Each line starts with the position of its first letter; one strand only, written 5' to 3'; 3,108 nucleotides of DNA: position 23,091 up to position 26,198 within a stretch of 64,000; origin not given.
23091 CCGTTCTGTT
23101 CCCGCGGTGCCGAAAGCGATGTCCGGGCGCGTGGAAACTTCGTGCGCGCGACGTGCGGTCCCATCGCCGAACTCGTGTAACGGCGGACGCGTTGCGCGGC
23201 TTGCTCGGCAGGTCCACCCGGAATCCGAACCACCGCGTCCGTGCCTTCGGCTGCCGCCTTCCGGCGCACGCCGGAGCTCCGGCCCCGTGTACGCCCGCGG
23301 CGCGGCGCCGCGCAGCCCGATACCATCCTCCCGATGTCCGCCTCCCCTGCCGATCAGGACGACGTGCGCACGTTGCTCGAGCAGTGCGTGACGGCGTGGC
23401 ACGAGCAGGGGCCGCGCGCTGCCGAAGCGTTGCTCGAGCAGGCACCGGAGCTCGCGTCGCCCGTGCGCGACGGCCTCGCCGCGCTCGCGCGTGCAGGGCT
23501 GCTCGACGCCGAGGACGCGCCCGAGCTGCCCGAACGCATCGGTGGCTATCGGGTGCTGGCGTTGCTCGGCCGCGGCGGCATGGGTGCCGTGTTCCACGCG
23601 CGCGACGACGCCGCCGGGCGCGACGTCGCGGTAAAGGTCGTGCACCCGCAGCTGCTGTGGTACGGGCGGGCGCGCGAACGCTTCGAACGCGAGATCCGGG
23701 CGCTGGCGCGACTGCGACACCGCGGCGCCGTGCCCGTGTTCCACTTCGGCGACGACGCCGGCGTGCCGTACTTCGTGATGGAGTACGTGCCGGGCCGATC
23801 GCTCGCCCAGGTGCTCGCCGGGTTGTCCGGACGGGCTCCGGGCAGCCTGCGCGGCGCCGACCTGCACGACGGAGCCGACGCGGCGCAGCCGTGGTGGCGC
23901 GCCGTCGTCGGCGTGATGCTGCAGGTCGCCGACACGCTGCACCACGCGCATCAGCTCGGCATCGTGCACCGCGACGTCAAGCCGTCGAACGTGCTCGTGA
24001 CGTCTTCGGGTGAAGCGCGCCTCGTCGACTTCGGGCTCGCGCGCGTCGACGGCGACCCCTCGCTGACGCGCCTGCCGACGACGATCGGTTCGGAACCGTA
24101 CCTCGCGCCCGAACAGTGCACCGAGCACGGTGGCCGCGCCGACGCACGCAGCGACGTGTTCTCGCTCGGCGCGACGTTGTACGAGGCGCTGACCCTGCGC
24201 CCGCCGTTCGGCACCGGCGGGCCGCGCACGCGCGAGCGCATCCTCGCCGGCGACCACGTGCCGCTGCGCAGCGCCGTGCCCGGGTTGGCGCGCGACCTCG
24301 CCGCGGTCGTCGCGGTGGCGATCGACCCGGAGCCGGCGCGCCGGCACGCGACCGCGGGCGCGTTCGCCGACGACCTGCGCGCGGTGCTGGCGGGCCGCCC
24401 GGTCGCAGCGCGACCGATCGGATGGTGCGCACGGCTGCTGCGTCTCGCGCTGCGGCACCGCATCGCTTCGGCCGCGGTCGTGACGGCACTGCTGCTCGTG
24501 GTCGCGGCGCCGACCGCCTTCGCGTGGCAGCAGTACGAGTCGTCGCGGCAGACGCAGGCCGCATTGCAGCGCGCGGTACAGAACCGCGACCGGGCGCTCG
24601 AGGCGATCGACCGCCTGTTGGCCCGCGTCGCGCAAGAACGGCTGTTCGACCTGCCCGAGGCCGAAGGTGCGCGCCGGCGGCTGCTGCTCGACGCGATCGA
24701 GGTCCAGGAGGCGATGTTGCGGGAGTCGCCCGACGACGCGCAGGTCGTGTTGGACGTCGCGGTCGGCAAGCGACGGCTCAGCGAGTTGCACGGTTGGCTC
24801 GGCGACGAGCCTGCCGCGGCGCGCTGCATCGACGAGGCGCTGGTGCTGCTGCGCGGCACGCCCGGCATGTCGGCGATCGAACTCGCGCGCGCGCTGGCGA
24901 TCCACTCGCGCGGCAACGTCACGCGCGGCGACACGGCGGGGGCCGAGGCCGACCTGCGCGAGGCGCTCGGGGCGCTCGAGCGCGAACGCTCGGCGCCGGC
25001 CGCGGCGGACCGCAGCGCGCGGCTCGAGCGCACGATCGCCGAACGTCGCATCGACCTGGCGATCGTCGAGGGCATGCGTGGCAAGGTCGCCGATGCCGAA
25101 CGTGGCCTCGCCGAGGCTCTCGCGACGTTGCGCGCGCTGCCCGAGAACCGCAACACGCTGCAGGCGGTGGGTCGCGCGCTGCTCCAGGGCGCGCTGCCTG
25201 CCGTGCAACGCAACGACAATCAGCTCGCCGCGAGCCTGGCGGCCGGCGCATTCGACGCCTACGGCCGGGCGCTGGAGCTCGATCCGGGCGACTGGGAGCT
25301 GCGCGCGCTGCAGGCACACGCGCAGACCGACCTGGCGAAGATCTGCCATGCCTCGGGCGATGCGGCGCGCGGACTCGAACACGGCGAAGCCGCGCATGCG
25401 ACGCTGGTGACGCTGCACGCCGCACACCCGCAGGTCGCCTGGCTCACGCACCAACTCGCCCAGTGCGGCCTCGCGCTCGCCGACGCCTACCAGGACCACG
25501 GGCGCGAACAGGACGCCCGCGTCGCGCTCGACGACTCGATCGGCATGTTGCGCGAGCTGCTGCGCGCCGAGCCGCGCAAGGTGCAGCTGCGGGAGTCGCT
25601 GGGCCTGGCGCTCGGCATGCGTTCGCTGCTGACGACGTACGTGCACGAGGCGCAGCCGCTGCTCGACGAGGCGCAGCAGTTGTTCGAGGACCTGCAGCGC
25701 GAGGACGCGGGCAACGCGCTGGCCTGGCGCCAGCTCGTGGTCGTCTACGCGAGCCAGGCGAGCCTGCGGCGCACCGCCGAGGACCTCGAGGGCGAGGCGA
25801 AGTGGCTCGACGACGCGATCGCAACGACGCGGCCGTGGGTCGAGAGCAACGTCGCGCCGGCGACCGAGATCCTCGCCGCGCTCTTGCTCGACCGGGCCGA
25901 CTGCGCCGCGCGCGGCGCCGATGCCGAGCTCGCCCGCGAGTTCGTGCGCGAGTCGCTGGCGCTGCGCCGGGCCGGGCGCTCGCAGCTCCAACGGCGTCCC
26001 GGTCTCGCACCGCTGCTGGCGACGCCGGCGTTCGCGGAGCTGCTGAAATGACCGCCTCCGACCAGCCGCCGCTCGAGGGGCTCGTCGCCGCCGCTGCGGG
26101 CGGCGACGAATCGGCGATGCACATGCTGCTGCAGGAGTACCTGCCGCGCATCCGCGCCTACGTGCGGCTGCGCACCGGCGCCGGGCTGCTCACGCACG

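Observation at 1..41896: An unassigned extreme-C-terminal module of about 110 aa is shared by seven otherwise unrelated secreted proteins within 42 kb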

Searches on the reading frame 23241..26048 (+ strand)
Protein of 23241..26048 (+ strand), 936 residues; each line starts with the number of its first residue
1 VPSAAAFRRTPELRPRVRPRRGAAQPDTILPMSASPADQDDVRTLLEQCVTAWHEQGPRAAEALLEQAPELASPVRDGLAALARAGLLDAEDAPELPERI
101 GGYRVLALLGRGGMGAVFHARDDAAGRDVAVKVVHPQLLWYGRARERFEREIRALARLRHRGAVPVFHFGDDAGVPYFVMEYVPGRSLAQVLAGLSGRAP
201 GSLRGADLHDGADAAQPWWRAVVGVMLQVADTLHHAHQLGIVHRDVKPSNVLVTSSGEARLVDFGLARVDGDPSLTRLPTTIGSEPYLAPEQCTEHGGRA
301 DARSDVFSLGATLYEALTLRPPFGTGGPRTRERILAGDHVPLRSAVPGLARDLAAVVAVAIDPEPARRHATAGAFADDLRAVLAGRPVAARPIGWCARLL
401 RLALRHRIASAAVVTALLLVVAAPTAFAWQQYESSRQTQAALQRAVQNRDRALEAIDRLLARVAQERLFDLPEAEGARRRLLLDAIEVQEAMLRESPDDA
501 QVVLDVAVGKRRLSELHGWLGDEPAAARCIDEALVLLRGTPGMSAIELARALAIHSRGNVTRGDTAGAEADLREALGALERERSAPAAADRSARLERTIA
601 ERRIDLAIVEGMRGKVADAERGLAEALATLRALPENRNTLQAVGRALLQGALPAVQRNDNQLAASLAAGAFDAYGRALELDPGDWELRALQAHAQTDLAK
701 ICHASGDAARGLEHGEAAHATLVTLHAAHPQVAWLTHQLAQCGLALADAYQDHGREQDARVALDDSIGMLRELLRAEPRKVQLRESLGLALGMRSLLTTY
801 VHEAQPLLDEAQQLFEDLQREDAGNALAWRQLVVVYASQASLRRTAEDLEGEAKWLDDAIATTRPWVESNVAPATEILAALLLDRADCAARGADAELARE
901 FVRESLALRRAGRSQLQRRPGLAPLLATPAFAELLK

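Call 22: search_protein_families(library=pfam, proteins=[window:23241-26048:+], max_evalue=0.001)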
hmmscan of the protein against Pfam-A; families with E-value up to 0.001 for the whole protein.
window:23241-26048:+ (936 aa): 3 families
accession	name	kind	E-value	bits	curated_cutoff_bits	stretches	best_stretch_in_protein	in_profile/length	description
PF00069.31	Pkinase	-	1.8e-36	126.3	31.7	1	103-325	1-199/263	Protein kinase domain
PF07714.23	PK_Tyr_Ser-Thr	-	5.6e-23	82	23.1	1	107-319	5-200/258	Protein tyrosine and serine/threonine kinase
PF03109.22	ABC1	-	9.2e-06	25.4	22.9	0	232-268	179-215/244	ABC1 atypical kinase-like domain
